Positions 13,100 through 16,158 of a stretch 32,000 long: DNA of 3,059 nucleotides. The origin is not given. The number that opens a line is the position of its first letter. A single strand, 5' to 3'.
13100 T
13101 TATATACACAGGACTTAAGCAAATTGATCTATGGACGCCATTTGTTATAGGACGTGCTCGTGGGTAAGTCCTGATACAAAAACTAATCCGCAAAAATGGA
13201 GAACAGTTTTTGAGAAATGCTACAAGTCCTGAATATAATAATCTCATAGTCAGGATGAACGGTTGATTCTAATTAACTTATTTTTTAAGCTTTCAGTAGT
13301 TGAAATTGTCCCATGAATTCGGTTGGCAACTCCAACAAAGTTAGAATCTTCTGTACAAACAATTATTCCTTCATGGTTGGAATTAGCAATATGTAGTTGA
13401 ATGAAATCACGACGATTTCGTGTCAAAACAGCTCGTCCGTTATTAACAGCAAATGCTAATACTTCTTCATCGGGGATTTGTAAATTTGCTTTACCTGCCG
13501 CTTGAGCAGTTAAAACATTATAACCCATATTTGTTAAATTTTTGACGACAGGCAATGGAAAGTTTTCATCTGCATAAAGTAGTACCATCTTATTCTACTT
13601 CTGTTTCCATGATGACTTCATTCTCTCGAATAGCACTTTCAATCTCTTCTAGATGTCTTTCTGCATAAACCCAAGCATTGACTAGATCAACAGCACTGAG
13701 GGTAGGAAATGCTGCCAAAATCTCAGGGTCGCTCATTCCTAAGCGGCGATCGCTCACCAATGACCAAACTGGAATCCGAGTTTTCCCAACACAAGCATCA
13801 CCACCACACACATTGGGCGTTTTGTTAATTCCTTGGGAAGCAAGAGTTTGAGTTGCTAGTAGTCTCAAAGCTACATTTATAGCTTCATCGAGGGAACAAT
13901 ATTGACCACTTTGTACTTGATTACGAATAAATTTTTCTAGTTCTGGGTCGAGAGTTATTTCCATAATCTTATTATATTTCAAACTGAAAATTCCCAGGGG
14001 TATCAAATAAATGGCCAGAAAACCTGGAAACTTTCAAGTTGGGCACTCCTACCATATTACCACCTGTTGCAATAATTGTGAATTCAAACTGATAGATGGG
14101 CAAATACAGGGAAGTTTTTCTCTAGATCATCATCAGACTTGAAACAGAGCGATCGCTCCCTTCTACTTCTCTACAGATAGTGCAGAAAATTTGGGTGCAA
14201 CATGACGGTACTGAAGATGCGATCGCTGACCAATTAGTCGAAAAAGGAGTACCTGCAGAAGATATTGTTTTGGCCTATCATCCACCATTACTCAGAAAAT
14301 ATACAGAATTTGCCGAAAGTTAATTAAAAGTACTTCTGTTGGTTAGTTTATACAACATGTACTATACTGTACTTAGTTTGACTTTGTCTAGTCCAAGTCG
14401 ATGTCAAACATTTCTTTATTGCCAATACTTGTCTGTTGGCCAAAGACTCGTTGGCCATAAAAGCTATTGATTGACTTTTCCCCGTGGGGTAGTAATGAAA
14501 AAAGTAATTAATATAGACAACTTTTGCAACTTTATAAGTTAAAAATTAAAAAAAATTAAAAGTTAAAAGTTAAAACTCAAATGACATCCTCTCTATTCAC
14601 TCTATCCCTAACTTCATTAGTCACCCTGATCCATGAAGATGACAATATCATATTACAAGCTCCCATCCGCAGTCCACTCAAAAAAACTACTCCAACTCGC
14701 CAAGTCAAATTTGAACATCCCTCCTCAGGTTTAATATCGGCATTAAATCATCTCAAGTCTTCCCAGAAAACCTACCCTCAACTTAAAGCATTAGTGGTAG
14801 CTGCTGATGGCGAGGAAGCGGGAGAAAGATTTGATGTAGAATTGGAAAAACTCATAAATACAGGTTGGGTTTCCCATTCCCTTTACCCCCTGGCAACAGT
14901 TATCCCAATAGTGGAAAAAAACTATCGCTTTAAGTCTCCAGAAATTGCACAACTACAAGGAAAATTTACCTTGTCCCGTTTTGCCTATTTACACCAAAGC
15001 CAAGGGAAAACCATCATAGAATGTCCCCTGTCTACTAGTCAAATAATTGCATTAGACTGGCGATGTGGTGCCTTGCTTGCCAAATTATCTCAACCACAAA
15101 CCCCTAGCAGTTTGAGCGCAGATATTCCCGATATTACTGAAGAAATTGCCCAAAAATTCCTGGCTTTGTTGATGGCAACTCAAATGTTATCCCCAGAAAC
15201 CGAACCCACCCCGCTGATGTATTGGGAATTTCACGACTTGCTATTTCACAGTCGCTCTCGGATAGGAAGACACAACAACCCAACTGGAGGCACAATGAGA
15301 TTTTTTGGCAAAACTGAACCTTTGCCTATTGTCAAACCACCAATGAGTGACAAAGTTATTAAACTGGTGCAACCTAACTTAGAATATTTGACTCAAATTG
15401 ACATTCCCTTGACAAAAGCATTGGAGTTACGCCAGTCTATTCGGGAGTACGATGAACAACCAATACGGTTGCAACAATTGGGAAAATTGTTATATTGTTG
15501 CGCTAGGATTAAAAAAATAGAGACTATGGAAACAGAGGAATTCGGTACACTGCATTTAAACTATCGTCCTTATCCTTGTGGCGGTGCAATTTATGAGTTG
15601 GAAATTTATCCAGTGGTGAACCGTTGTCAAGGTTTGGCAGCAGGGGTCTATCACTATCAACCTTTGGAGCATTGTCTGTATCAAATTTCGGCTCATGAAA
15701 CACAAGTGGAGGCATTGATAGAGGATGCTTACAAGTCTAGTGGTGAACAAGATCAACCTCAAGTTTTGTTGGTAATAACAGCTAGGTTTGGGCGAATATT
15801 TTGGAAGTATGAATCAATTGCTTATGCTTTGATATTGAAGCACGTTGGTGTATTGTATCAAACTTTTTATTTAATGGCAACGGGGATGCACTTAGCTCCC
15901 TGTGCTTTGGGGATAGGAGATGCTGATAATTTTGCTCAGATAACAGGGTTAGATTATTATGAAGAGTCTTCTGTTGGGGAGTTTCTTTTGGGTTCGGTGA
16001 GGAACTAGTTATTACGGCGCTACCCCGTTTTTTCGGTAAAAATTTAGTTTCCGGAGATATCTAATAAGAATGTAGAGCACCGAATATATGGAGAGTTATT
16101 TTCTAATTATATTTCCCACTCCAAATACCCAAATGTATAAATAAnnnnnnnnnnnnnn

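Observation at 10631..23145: Complete but fragmented cyanobactin (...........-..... RiPP) gene cluster between aspS and lysS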

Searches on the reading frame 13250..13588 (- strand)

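Call 3: search_protein_families(library=pfam, proteins=[window:13250-13588:-], max_evalue=0.01)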
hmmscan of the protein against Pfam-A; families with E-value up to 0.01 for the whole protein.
window:13250-13588:- (112 aa): 1 family
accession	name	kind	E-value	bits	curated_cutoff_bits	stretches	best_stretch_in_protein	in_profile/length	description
PF18480.7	DUF5615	-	8.2e-24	84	23.8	1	4-110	3-109/110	Domain of unknown function (DUF5615)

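Call 4: search_protein_families(library=ncbifam, proteins=[window:13250-13588:-], max_evalue=0.01)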
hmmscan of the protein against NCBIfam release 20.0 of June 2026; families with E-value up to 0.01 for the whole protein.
window:13250-13588:- (112 aa): 0 families

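Call 39: search_protein_families(library=ncbifam, proteins=[window:13250-13588:-], max_evalue=0.01)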
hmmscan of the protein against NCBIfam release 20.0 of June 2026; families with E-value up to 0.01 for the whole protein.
window:13250-13588:- (112 aa): 0 families

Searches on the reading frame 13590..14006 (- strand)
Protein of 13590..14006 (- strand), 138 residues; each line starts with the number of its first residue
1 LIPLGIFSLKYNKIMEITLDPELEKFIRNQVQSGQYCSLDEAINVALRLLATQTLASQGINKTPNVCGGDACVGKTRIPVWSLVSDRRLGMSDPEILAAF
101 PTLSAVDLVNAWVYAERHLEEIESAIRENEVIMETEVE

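Call 3: search_protein_families(library=pfam, proteins=[window:13590-14006:-], max_evalue=0.01)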
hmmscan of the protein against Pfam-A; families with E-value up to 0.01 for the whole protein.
window:13590-14006:- (138 aa): 2 families
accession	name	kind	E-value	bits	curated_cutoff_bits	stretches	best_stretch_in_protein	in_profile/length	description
PF04255.20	DUF433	-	3.8e-17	62.3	23.6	1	60-115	1-56/56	Protein of unknown function (DUF433)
PF03693.20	ParD_antitoxin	-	7.3e-06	26.8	21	1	15-53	5-43/81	Bacterial antitoxin of ParD toxin-antitoxin type II system and RHH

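Call 4: search_protein_families(library=ncbifam, proteins=[window:13590-14006:-], max_evalue=0.01)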
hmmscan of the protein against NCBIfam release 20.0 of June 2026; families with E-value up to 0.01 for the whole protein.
window:13590-14006:- (138 aa): 1 family
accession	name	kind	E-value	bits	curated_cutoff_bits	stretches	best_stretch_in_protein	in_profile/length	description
TIGR02606.1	antidote_CC2985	hypoth_equivalog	4.9e-11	42.5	46.2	1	15-53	2-40/70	type II toxin-antitoxin system ParD family antitoxin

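Call 39: search_protein_families(library=ncbifam, proteins=[window:13590-14006:-], max_evalue=0.01)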
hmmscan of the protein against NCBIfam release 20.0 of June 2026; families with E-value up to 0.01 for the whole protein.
window:13590-14006:- (138 aa): 1 family
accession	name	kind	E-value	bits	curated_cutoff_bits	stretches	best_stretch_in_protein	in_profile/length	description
TIGR02606.1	antidote_CC2985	hypoth_equivalog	4.9e-11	42.5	46.2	1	15-53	2-40/70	type II toxin-antitoxin system ParD family antitoxin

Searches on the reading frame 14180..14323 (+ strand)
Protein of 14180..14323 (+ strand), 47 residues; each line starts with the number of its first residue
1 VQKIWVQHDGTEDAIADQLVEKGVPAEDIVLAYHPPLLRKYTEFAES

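Call 27: search_protein_families(library=pfam, proteins=[window:14180-14323:+], max_evalue=0.01)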
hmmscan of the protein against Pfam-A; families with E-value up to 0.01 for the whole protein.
window:14180-14323:+ (47 aa): 1 family
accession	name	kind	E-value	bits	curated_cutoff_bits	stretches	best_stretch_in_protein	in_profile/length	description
PF08869.16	XisI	-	6.5e-18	65.6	25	1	2-45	66-109/110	XisI protein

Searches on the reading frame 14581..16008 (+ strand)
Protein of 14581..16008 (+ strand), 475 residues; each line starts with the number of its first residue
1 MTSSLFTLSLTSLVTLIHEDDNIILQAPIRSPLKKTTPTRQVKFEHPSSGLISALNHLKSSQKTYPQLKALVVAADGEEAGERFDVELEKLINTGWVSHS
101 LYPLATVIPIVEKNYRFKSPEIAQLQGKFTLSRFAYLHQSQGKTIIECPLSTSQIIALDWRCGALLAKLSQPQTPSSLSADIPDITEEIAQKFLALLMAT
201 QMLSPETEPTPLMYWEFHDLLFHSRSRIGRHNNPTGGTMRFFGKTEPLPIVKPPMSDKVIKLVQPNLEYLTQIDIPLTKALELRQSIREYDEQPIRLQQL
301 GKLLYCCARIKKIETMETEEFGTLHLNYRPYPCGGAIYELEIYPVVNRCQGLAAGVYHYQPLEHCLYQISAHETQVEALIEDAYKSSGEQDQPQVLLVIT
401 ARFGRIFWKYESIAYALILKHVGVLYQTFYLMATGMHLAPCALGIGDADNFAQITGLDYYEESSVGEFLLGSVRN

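Call 3: search_protein_families(library=pfam, proteins=[window:14581-16008:+], max_evalue=0.01)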
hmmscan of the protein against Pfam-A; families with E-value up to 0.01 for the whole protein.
window:14581-16008:+ (475 aa): 3 families
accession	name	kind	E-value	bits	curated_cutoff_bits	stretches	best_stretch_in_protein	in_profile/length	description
PF22767.2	ThcOx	-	3.6e-29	102.3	27.7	1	129-232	1-110/110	Cyanobactin oxidase ThcOx,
PF18679.7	HTH_57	-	2.7e-18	66.7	29.1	1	4-112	3-106/112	ThcOx helix turn helix domain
PF00881.29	Nitroreductase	-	2.5e-15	57.5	23.5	1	284-462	4-157/167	Nitroreductase family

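Call 4: search_protein_families(library=ncbifam, proteins=[window:14581-16008:+], max_evalue=0.01)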
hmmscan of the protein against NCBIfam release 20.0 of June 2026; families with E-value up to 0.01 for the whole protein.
window:14581-16008:+ (475 aa): 2 families
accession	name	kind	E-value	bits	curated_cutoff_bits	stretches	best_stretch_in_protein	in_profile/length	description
TIGR03605.1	antibiot_sagB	domain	8.6e-64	214.2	78.4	1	297-472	2-173/173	SagB family peptide dehydrogenase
TIGR04511.1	SagB_rel_DH_2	exception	7.7e-25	87.7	240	1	277-463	174-359/380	putative peptide maturation dehydrogenase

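Call 11: search_solved_structures(query=window:14581-16008:+, max_evalue=0.00001, show_alignments=1)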
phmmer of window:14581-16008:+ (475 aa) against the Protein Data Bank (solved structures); distinct sequences matched with E-value up to 0.00001: 6.
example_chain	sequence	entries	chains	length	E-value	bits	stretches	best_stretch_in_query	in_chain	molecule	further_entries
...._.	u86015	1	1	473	7.6e-131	440.4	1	40-473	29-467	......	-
8pz5_A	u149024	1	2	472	7.7e-131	440.4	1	41-473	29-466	SagB-type dehydrogenase domain protein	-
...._A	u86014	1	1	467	8.3e-131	440.3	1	41-473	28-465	CyaGox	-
6gos_C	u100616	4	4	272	5.9e-08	35.3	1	328-439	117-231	Microcin B17-processing protein McbC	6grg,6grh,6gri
3eo7_A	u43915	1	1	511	1.4e-07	34.1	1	325-444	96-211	Putative Nitroreductase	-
3hj9_A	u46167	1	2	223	1.9e-06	30.4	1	255-370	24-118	Oxidoreductase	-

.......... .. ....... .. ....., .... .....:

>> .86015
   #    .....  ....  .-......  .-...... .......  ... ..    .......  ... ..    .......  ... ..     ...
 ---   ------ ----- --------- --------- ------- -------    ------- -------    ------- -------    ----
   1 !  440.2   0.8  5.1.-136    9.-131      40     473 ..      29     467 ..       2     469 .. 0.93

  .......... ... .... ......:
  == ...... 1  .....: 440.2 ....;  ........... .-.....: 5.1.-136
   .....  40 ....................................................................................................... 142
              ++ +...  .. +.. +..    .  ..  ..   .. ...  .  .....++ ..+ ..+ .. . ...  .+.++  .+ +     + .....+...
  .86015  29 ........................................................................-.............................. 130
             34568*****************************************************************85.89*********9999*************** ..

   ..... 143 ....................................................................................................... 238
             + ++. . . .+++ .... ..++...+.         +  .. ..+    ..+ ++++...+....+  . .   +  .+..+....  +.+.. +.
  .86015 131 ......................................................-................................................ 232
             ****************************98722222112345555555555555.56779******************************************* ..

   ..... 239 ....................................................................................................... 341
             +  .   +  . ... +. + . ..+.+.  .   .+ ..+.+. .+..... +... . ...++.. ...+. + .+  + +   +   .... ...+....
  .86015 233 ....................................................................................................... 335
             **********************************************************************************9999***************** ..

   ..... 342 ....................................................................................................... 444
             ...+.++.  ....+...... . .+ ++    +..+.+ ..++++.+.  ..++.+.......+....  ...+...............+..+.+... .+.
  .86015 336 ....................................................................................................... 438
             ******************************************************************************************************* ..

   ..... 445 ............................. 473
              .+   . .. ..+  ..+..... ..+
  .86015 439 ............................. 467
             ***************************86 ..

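Call 39: search_protein_families(library=ncbifam, proteins=[L019:2945-3217:+, L019:9862-10059:-, L019:11461-11682:-, L019:6871-9075:+], max_evalue=0.01)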
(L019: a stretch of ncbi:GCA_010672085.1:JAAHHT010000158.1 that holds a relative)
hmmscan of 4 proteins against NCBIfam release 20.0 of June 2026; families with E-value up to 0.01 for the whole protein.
L019:2945-3217:+ (90 aa): 2 families
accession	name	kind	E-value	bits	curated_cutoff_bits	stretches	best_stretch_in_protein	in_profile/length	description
NF042906.1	Moor_cyan_RiPP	subfamily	6.7e-12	45.7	75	1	23-90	1-63/63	cyanobactin class RiPP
TIGR03678.1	het_cyc_patell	subfamily_domain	3.6e-11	43.2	39.6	1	23-54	1-34/34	microcyclamide/patellamide family RiPP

L019:9862-10059:- (65 aa): 3 families
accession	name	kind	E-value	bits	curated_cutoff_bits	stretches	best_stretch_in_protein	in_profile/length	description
NF042906.1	Moor_cyan_RiPP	subfamily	7.8e-13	48.7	75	1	1-65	1-63/63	cyanobactin class RiPP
TIGR03678.1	het_cyc_patell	subfamily_domain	1.2e-12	48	39.6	1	1-33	1-34/34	microcyclamide/patellamide family RiPP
TIGR04446.1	pren_cyc_PirE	subfamily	0.0091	16.3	35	0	1-65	1-51/51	anacyclamide/piricyclamide family prenylated cyclic peptide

L019:11461-11682:- (73 aa): 2 families
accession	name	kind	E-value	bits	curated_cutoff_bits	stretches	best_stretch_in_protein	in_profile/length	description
TIGR03678.1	het_cyc_patell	subfamily_domain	3.4e-08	33.7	39.6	1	1-32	1-34/34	microcyclamide/patellamide family RiPP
NF042906.1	Moor_cyan_RiPP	subfamily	4.8e-05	23.8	75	1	1-36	1-35/63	cyanobactin class RiPP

L019:6871-9075:+ (734 aa): 7 families
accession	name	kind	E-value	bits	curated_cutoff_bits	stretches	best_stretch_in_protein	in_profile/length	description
TIGR03895.1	protease_PatA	subfamily_domain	6.9e-284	943.3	421.05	2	321-733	183-606/606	PatA/PatG family cyanobactin maturation protease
TIGR03921.1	T7SS_mycosin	equivalog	7.6e-44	150.3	278.75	1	10-238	3-244/353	type VII secretion-associated serine protease mycosin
NF033595.1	denti_PrtP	equivalog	1.5e-12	46.9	300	1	135-245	355-464/606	dentilisin complex serine proteinase subunit PrtP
NF049966.1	QH_SP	equivalog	1.1e-11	44.6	165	1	25-241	2-195/219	subtilisin-like serine protease QhpE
NF040553.1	SGO_0316_fam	subfamily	4.5e-08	31.2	1400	1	63-160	359-464/1486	SGO_0316/SGO_0317 family LPXTG-anchored serine peptidase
NF040809.1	germ_prot_CspBA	exception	1.2e-07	29.8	1250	1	201-240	436-475/1099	bifunctional germination protease/germinant receptor pseudoprotease CspBA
NF042956.1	IteS_antiphage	equivalog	2.8e-05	22.6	900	0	207-242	478-514/747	S8 family anti-phage peptidase IteS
